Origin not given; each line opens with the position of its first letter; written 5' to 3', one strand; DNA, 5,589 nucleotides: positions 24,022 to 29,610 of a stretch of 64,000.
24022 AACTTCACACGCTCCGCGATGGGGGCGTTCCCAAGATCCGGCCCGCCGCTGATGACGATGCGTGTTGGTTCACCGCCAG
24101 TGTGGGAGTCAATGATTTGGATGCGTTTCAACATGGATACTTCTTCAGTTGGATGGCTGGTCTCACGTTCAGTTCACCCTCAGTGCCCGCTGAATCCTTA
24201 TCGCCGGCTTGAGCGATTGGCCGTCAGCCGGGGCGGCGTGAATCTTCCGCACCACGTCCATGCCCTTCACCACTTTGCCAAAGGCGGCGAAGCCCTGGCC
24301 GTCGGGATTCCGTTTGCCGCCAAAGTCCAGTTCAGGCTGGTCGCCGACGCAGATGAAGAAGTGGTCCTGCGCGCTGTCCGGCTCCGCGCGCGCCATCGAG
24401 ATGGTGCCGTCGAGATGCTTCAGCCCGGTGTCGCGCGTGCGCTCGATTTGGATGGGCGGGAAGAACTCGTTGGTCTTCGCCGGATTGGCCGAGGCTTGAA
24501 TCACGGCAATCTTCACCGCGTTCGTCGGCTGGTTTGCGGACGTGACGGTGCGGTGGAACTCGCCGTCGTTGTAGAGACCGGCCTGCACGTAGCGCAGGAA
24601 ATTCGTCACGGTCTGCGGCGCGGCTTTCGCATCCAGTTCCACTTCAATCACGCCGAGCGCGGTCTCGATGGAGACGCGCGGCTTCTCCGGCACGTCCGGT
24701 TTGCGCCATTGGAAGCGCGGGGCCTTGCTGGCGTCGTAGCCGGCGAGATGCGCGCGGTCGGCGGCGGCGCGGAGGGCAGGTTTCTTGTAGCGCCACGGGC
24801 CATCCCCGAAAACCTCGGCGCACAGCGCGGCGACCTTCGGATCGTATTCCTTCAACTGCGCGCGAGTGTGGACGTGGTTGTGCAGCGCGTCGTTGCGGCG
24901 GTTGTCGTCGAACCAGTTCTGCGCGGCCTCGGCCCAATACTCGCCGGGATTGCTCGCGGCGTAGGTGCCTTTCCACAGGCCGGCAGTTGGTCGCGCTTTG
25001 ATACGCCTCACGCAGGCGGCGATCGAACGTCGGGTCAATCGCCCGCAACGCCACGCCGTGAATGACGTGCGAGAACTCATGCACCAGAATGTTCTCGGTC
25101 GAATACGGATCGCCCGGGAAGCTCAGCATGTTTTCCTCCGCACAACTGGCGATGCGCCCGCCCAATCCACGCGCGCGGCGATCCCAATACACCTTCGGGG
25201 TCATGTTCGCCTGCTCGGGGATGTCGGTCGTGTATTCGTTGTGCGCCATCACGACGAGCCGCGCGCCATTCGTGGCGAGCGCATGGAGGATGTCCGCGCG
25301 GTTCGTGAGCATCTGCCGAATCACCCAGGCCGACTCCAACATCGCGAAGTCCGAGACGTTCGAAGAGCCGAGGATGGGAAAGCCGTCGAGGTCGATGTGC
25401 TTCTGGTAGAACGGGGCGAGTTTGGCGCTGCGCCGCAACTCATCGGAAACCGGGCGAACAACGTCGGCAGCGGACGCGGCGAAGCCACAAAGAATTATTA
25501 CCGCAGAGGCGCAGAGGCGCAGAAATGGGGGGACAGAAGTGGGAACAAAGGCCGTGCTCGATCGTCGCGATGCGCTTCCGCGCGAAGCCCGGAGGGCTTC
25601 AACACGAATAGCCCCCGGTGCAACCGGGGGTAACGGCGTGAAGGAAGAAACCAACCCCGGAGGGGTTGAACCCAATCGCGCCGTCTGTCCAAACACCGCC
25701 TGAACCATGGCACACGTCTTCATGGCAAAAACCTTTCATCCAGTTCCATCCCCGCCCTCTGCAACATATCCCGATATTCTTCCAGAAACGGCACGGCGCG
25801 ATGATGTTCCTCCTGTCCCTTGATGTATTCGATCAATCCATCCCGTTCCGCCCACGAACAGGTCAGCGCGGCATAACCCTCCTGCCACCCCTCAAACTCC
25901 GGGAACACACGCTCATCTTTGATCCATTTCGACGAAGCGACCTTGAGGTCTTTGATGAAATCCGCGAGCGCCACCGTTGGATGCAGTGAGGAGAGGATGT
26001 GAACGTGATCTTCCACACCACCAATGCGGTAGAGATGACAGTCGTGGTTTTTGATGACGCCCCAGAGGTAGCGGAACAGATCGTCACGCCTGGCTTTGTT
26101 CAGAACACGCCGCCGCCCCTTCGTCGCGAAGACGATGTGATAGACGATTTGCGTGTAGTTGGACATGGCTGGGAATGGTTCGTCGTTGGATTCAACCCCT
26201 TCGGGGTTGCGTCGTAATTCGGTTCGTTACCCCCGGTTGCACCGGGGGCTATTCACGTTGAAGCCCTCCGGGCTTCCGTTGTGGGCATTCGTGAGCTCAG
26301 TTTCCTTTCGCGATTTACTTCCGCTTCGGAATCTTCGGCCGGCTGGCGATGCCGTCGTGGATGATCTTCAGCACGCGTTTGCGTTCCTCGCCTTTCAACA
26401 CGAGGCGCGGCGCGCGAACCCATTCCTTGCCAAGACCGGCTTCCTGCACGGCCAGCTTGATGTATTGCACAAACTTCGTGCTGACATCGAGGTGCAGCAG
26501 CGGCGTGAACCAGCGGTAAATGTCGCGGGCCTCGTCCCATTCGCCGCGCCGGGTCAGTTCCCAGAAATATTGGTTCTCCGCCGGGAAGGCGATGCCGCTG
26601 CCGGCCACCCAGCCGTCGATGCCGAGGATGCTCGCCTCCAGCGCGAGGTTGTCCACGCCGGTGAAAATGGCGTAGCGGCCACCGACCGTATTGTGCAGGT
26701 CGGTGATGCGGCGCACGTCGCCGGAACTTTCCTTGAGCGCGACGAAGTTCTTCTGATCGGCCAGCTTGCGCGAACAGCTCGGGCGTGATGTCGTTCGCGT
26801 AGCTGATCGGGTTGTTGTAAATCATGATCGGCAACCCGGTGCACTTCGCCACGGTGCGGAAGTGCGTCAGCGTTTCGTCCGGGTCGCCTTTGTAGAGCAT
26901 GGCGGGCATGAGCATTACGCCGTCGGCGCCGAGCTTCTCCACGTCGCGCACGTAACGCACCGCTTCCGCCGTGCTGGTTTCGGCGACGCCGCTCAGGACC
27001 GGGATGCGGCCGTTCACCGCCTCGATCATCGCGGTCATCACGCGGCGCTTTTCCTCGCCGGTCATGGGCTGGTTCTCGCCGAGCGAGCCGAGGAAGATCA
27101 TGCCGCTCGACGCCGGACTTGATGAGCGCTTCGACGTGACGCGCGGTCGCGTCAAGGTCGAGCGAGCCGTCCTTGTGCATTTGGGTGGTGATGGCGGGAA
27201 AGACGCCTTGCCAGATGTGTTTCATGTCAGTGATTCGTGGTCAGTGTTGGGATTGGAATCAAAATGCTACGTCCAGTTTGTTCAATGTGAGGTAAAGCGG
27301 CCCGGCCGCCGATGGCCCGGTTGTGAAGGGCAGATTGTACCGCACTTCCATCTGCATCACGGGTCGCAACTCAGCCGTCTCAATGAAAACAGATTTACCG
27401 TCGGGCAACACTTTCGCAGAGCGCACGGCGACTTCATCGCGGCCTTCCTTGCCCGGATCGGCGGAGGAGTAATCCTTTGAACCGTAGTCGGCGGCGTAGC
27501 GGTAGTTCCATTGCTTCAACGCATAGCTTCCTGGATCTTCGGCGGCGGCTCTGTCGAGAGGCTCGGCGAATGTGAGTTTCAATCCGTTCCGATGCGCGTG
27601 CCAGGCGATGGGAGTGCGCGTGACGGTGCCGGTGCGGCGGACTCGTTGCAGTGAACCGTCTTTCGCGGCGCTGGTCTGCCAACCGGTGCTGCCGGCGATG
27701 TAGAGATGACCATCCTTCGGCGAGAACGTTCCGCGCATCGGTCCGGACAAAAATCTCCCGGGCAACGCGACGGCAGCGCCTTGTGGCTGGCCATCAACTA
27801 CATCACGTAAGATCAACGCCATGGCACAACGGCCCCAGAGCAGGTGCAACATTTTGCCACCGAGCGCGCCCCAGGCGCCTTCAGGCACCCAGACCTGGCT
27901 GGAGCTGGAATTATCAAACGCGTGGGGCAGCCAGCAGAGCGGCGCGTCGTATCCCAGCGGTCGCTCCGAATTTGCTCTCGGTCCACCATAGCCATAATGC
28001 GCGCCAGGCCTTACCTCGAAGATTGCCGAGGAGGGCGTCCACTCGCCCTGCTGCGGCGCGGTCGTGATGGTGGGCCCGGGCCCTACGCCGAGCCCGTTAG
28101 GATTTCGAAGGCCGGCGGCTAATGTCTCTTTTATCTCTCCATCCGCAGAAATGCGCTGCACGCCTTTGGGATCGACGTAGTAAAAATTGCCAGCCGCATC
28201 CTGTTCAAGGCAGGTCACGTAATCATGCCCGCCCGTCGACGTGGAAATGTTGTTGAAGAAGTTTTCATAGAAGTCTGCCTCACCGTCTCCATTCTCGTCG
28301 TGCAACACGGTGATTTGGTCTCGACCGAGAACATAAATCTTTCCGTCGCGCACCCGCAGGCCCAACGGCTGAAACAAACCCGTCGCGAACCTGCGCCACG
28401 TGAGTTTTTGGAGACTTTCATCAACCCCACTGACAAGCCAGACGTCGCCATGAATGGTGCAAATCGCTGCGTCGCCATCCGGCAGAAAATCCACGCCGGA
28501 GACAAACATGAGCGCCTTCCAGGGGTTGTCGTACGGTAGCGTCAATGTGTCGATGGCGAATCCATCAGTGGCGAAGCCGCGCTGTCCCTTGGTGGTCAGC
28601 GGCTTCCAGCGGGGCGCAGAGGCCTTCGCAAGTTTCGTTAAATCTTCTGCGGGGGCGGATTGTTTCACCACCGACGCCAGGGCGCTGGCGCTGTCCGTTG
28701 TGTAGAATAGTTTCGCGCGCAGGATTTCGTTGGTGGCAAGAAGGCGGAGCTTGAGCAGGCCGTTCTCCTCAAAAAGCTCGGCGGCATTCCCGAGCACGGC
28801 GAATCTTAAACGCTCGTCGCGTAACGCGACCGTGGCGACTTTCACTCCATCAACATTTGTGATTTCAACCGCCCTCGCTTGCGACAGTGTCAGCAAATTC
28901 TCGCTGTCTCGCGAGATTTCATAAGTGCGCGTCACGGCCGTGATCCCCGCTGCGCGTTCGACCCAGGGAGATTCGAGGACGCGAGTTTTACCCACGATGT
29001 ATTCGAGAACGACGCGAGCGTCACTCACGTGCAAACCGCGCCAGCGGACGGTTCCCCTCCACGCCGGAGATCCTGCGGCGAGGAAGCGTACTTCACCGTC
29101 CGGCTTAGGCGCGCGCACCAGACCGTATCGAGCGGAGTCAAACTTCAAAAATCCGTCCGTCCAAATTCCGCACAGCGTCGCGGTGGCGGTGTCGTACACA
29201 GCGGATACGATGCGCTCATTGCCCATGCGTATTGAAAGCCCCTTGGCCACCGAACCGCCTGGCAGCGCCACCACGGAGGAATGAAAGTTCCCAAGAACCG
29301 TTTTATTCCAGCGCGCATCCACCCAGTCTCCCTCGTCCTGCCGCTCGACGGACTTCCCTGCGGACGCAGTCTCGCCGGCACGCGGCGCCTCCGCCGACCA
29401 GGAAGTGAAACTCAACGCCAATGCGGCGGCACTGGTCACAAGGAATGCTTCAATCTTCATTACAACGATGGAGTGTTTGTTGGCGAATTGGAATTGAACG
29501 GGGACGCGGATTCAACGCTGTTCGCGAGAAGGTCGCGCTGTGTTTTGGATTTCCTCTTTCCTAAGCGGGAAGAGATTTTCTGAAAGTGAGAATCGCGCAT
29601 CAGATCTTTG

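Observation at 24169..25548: Metallopeptidase-cyclophilin fusion protein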

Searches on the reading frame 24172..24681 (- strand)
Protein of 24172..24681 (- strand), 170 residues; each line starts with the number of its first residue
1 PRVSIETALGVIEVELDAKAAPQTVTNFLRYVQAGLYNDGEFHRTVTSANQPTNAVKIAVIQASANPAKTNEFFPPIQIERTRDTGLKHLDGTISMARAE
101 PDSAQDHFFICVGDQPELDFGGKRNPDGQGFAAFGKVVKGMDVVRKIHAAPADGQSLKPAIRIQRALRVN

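Call 41: search_solved_structures(query=window:24172-24681:-, max_evalue=0.00001, show_alignments=3)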
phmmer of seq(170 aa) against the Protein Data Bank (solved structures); distinct sequences matched with E-value up to 0.00001: 48.
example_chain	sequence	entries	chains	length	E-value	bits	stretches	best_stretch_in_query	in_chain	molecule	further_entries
1clh_A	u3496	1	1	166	3.7e-23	85.7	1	1-152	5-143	CYCLOPHILIN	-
1j2a_A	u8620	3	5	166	3.7e-23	85.7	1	1-152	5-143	cyclophilin B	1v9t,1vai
8xck_j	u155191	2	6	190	6e-23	85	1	1-152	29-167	Peptidyl-prolyl cis-trans isomerase A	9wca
7zfm_A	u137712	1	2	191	7.4e-22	81.4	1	1-152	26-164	Peptidyl-prolyl cis-trans isomerase A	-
3s6m_A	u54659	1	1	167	8.1e-20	74.8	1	3-152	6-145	Peptidyl-prolyl cis-trans isomerase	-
2nul_A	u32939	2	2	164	1.3e-16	64.4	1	7-152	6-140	PEPTIDYLPROLYL ISOMERASE | Peptidyl-prolyl cis-trans isomerase B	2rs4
26ao_A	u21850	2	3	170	1.5e-16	64.2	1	7-152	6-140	Peptidyl-prolyl cis-trans isomerase B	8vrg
7rfd_A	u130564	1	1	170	1.7e-16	64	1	9-152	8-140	Peptidyl-prolyl cis-trans isomerase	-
1lop_A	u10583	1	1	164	9.1e-16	61.6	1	7-152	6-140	CYCLOPHILIN A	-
7n3j_A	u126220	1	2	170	1e-15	61.4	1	7-152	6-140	Peptidyl-prolyl cis-trans isomerase B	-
8vrh_A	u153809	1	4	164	2.8e-14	56.8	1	7-152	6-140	Peptidyl-prolyl cis-trans isomerase B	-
7q6p_A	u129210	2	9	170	3.2e-14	56.6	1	7-152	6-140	Peptidyl-prolyl cis-trans isomerase B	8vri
3t1u_A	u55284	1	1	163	3.4e-14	56.5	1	3-150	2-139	Peptidyl-prolyl cis-trans isomerase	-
9c5d_A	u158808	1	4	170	1.9e-12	50.8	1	10-150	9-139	Peptidyl-prolyl cis-trans isomerase B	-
1xyh_A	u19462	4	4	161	8.1e-09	39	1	3-160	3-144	cyclophilin-like protein PPIL3b | Peptidyl-prolyl cis-trans isomerase-like 3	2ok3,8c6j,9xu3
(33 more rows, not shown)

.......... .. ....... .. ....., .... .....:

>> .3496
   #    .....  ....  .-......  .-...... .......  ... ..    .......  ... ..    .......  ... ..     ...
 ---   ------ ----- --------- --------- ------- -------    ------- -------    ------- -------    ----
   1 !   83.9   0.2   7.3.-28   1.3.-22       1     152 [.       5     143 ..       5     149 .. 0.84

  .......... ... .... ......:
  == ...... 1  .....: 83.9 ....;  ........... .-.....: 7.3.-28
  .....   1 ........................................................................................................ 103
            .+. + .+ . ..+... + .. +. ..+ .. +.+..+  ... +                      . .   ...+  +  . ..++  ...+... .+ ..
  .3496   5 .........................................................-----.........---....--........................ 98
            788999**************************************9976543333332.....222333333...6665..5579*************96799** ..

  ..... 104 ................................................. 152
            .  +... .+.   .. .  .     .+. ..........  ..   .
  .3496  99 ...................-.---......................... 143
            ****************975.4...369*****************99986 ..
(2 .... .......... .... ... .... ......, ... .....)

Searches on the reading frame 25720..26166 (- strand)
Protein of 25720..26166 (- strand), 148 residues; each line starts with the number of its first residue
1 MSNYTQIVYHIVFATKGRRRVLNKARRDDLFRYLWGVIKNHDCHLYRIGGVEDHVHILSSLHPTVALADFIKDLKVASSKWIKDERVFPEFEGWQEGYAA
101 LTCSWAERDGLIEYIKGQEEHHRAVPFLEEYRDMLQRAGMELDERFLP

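Call 17: search_protein_families(library=pfam, proteins=[window:25720-26166:-], max_evalue=0.001)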
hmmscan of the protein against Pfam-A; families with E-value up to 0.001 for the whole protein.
window:25720-26166:- (148 aa): 1 family
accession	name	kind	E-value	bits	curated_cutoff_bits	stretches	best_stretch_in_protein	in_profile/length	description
PF01797.21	Y1_Tnp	-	4.3e-24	85.4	23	1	4-118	2-121/121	Transposase IS200 like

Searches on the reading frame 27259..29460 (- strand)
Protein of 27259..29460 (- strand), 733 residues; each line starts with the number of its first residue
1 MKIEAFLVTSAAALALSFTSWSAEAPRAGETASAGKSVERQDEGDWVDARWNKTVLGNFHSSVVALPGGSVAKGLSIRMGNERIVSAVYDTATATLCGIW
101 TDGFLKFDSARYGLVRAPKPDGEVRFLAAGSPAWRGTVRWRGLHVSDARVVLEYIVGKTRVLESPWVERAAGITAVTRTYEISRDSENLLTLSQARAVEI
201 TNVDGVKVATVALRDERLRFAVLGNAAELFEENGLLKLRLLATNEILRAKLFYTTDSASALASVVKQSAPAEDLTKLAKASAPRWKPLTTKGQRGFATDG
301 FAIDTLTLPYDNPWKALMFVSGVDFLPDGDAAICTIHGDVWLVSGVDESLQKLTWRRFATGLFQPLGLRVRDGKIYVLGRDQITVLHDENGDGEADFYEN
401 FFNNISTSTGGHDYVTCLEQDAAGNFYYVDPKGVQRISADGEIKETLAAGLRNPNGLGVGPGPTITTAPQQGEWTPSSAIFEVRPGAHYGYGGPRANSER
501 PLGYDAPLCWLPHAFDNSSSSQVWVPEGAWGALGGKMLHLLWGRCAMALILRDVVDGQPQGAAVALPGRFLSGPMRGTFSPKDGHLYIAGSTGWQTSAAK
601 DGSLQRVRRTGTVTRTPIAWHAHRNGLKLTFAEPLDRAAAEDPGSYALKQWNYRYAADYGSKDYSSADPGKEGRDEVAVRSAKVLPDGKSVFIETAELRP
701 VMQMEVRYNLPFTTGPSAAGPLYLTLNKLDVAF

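Call 17: search_protein_families(library=pfam, proteins=[window:27259-29460:-], max_evalue=0.001)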
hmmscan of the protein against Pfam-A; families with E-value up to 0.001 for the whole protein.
window:27259-29460:- (733 aa): 1 family
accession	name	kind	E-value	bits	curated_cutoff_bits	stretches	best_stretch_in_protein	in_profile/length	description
PF20601.3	DUF6797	-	2.5e-13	51.1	24.9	1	87-163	1-96/96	Domain of unknown function (DUF6797)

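Call 79: search_protein_families(library=ncbifam, proteins=[window:27259-29460:-], max_evalue=0.00001)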
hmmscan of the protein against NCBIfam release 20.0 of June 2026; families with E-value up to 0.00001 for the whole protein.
window:27259-29460:- (733 aa): 0 families
